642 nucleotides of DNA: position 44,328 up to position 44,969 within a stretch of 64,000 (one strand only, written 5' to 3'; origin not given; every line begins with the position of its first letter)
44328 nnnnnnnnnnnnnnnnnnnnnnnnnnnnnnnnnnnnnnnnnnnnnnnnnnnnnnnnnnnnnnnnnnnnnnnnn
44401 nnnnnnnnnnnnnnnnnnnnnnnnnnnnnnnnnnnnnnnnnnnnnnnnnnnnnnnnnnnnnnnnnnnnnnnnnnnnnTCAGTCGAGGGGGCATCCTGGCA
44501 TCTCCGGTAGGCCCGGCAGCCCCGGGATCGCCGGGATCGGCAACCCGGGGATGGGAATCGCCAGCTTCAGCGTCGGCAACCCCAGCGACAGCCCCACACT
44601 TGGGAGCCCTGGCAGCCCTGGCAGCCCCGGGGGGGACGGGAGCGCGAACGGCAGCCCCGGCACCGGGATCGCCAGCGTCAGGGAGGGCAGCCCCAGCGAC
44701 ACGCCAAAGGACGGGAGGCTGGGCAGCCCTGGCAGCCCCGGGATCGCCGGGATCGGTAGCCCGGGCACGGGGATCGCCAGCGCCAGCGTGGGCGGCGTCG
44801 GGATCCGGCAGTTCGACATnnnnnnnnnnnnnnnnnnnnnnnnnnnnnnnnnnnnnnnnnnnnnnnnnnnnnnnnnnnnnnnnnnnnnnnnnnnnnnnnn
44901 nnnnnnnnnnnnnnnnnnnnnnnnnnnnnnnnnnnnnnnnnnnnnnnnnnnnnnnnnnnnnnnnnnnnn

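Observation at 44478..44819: GLP/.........-repeat protein encoded between the baseplate spike and W genes by an about 105-nt tandem repeat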

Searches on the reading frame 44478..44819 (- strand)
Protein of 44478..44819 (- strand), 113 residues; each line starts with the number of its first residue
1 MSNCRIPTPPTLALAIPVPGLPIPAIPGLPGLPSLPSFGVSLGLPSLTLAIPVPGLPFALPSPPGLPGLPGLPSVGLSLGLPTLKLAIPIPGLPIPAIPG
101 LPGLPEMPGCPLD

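Call 6: search_protein_families(library=pfam, proteins=[window:44478-44819:-], max_evalue=0.1)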
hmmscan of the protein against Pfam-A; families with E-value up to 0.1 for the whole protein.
window:44478-44819:- (113 aa): 0 families

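Call 7: search_protein_families(library=phrogs, proteins=[window:44478-44819:-], max_evalue=0.1)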
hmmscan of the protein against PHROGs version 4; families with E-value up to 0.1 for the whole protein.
window:44478-44819:- (113 aa): 0 families

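Call 8: find_homologous_proteins(query=window:44478-44819:-, max_evalue=0.001)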
Query window:44478-44819:-: 1251 candidates shared short words with the query, none scored E <= 0.001.

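Call 15: find_homologous_proteins(query=A1, max_evalue=0.01)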
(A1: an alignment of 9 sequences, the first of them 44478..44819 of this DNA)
Query A1 (9 sequences) (113 aa, profile of the alignment): 5 proteins with E <= 0.01 among 8000 candidates.
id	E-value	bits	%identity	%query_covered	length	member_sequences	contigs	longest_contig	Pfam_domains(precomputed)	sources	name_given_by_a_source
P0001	2.8e-13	68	43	58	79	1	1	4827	-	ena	-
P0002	5.9e-6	44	43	73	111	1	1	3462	-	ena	-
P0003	2.7e-5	42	36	100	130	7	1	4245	-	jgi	-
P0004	7.1e-3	34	41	100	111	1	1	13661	-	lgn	-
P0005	8.4e-3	34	36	91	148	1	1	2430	-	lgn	-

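Call 20: find_encoding_contigs(protein=P0004, flank=5000, max_places=3)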
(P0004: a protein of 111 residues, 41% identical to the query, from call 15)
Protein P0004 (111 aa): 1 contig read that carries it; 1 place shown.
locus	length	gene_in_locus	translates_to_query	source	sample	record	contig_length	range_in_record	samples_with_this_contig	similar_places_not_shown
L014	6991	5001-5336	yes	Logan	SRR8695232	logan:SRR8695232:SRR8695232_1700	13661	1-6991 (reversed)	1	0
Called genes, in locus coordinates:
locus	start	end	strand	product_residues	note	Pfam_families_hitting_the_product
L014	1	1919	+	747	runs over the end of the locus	-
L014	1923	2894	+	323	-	PF07157:DNA_circ_N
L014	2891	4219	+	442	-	-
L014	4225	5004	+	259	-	-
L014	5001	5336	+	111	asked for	-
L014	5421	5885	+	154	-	-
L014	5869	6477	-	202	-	-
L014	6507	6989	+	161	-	?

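Call 21: find_encoding_contigs(protein=P0003, flank=5000, max_places=3)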
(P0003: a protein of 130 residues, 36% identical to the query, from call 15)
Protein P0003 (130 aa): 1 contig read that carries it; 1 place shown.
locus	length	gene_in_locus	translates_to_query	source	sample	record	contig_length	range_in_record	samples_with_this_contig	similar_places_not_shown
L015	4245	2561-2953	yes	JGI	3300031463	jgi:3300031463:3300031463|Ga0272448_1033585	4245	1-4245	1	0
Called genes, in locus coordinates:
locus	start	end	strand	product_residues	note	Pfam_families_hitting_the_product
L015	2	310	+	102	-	?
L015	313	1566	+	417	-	-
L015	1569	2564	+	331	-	PF04717:Phage_base_V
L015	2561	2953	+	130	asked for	-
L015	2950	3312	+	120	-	PF04965:GPW_gp25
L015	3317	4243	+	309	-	?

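Call 33: predict_structure(alignment_id=A3)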
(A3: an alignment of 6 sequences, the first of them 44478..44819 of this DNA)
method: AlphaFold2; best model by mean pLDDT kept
length: 113 residues; sequences in the alignment: 6
mean_pLDDT: 52.6   pTM: 0.11
mean pLDDT of the five models: 52.6, 49.5, 45.1, 41.8, 35.7
residues with pLDDT >= 90: 0; 70-90: 1; 50-70: 75; < 50: 37
segments of 3 or more residues with pLDDT < 50: 14-19, 27-30, 32-34, 36-45, 54-56
pLDDT, mean of each block of 10 residues (from residue 1): 52 46 48 46 46 52 60 54 56 62 57 51
secondary structure: DSSP gave nothing for this model
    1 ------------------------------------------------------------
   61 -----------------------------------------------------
elements in order:

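Call 34: search_protein_representatives(alignment_id=A3)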
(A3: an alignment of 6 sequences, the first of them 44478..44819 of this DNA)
Query: 6 sequences, 123 profile positions. Proteins with E-value up to 0.001 (for the whole library): 155; up to 1e-10: 36; up to 1e-30: 4. The best 150 are listed.
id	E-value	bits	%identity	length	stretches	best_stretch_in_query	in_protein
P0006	2.0e-41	156.9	-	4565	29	6-121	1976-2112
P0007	7.3e-33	129.3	-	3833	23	8-105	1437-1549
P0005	1.4e-31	125.2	-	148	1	1-122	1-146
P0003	2.8e-31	124.2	-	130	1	1-122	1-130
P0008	1.2e-30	122.1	-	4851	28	11-99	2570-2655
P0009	1.1e-27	112.6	-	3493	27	25-120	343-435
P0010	2.1e-27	111.6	-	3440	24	10-106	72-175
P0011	3.7e-24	101.2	-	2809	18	11-104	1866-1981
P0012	5.9e-24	100.5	-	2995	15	11-121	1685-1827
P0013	1.5e-23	99.2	-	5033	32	25-109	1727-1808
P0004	2.4e-23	98.5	-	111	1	1-122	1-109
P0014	4.8e-23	97.6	-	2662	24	9-106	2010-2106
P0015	8.3e-22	93.6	-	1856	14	12-115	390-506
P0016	1.9e-21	92.4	-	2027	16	8-94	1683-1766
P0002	2.8e-20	88.7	-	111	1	7-120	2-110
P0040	2.8e-10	56.4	-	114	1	1-120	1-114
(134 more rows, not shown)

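Call 37: search_solved_structures(query=A4, max_evalue=10, show_alignments=3)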
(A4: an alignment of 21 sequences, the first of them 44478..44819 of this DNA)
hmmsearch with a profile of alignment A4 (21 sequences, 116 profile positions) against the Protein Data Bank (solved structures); distinct sequences matched with E-value up to 10: 1.
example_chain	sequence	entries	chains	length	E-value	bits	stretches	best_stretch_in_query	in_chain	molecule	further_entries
7y4l_Y3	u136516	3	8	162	0.54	13.5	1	46-72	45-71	LPP2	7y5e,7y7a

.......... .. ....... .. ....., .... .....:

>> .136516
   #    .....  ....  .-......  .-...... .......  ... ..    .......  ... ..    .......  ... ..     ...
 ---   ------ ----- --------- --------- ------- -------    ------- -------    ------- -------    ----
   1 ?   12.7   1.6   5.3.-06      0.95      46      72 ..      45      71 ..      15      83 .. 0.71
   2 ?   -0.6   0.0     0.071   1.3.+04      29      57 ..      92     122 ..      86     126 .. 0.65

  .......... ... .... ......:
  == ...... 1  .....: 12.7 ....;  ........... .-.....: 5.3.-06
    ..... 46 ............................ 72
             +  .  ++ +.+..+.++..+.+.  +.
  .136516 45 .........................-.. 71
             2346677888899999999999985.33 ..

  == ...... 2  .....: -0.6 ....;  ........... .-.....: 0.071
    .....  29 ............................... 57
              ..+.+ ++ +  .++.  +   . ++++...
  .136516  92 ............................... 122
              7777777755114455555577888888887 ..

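Call 38: search_protein_families(library=pfam, alignment_id=A4, max_evalue=1)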
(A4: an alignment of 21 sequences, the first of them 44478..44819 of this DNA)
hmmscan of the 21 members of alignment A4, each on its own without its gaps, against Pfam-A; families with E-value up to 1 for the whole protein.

A. member 1, window:44478-44819:- (113 aa): 0 families

B. families by the number of members that match (of 21 scanned): 6 families
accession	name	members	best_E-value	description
PF19623.4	DUF6128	2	0.57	Family of unknown function (DUF6128)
PF11883.13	DUF3403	1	0.00027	Domain of unknown function (DUF3403)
PF01744.25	GLTT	1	0.0028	GLTT repeat (6 copies)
PF12472.13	DUF3693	1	0.063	Phage related protein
PF24198.1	DUF7423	1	0.28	Domain of unknown function (DUF7423)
PF10270.14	MMgT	1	0.98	Membrane magnesium transporter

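Call 46: find_homologous_proteins(query=A6, max_evalue=0.01)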
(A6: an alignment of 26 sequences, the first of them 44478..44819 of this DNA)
Query A6 (26 sequences) (113 aa, profile of the alignment): 18 proteins with E <= 0.01 among 8000 candidates.
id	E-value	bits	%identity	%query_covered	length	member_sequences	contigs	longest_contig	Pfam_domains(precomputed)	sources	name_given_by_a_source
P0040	6.0e-21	92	39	100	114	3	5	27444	-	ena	-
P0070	1.5e-15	75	35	98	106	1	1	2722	-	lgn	-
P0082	2.3e-15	74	34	85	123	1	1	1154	-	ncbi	-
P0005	4.0e-13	67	36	91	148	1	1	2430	-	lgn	-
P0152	3.4e-12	64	39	98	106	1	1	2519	-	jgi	jgi:hypothetical protein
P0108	4.6e-12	64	39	81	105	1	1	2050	-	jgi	jgi:hypothetical protein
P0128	2.9e-11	61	44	86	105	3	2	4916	-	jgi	jgi:hypothetical protein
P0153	1.5e-10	59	41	100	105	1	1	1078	-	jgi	jgi:hypothetical protein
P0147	2.3e-9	55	41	100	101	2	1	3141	-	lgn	-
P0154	6.4e-9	54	40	86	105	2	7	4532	-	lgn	-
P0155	9.8e-9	53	38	91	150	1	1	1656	-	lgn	-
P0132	6.8e-7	47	47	52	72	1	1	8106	-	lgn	-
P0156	6.2e-6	44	43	58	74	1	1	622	-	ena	-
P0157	2.1e-4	39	35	100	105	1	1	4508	-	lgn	-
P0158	2.4e-4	39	37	83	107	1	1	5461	-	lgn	-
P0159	1.6e-3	36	32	96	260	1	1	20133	-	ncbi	-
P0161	8.4e-3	34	29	100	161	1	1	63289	-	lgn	-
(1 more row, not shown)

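Call 47: find_encoding_contigs(protein=P0040, flank=6000, max_places=2)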
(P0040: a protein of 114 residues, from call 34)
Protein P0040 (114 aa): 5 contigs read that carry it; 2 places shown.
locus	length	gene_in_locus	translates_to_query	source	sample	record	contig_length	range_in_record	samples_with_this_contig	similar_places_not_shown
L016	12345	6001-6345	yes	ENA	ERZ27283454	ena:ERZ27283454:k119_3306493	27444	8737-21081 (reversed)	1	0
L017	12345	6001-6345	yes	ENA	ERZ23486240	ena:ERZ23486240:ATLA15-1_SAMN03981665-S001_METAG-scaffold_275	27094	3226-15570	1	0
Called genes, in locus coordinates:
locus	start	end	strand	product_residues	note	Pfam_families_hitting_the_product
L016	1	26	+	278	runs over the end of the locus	PF12322:T4_baseplate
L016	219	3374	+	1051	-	-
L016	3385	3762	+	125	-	-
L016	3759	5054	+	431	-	-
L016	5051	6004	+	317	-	PF04717:Phage_base_V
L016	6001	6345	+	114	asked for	-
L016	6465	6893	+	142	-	PF04965:GPW_gp25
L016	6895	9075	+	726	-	-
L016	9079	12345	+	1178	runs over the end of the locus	-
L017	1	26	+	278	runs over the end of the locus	PF12322:T4_baseplate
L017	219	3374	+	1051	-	-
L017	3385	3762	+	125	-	-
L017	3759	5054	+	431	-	-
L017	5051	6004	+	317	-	PF04717:Phage_base_V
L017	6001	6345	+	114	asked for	-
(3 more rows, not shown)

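Call 48: find_encoding_contigs(protein=P0161, flank=6000, max_places=2)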
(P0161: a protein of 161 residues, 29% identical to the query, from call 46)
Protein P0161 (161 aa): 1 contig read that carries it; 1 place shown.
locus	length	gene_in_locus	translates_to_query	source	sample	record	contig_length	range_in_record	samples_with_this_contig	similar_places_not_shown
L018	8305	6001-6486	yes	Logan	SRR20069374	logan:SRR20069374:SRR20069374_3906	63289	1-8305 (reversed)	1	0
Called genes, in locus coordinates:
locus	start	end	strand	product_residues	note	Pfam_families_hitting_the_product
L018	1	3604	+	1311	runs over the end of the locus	-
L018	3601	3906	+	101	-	-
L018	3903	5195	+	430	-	-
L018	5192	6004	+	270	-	PF04717:Phage_base_V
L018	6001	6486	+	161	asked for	-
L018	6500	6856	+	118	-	PF04965:GPW_gp25 (weak)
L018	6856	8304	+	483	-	?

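Call 49: find_encoding_contigs(protein=P0159, flank=6000, max_places=2)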
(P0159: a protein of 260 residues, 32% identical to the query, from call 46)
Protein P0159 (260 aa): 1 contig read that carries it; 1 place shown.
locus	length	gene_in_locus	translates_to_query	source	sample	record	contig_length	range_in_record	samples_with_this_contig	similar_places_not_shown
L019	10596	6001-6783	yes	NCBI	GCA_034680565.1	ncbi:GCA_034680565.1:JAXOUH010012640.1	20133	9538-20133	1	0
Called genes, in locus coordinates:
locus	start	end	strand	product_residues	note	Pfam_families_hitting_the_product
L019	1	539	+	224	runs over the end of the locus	-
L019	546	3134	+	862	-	PF10145:PhageMin_Tail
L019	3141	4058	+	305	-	PF07157:DNA_circ_N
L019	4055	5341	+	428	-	PF21683:GpP-like_1st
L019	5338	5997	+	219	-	-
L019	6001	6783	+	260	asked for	-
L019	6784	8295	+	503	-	-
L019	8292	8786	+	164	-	-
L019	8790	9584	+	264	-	PF10076:Phage_Mu_Gp48 (weak)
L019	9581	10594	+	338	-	?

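Call 51: search_protein_families(library=phrogs, proteins=[P0159, L019:5338-5997:+, L019:6784-8295:+, L018:6500-6856:+, L014:5421-5885:+], max_evalue=0.01)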
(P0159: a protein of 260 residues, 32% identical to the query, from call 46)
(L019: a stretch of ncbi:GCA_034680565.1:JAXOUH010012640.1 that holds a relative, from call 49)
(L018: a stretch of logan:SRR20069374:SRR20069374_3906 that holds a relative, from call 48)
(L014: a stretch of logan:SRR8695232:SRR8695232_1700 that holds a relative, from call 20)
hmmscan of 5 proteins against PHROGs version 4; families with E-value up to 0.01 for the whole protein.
P0159 (260 aa): 0 families

L019:5338-5997:+ (219 aa): 0 families

L019:6784-8295:+ (503 aa): 3 families
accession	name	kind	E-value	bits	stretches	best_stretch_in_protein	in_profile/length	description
phrog_6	-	tail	4.1e-18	66.3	1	69-299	122-331/548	baseplate wedge subunit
phrog_1608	-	tail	3.9e-07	30.7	1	181-246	2-65/192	tail protein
phrog_2103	-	tail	2e-05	25.2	1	71-172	59-160/162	baseplate protein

L018:6500-6856:+ (118 aa): 1 family
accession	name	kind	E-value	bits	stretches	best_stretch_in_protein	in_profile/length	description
phrog_43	-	tail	0.0051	17.5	1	24-110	20-103/126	baseplate wedge subunit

L014:5421-5885:+ (154 aa): 0 families

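Call 52: search_protein_families(library=pfam, proteins=[P0159, L019:5338-5997:+, L019:6784-8295:+, L014:5421-5885:+, L014:4225-5004:+], max_evalue=0.1)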
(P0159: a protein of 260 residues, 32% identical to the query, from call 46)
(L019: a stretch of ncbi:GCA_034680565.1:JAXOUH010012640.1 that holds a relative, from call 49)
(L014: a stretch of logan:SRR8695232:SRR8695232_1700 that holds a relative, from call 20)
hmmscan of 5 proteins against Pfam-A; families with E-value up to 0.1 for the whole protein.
P0159 (260 aa): 0 families

L019:5338-5997:+ (219 aa): 0 families

L019:6784-8295:+ (503 aa): 2 families
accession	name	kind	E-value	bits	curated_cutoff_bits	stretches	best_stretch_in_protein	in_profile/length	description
PF04865.19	Baseplate_J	-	4.2e-20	72.6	21.1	1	79-295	3-214/255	Baseplate J-like protein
PF01957.25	NfeD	-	0.0015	19.1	29.1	1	104-147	5-49/57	NfeD-like C-terminal, partner-binding domain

L014:5421-5885:+ (154 aa): 1 family
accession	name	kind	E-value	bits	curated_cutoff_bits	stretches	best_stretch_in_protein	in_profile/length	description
PF07409.17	GP46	-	0.0048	17.2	28.6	1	68-134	28-92/101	Phage protein GP46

L014:4225-5004:+ (259 aa): 0 families
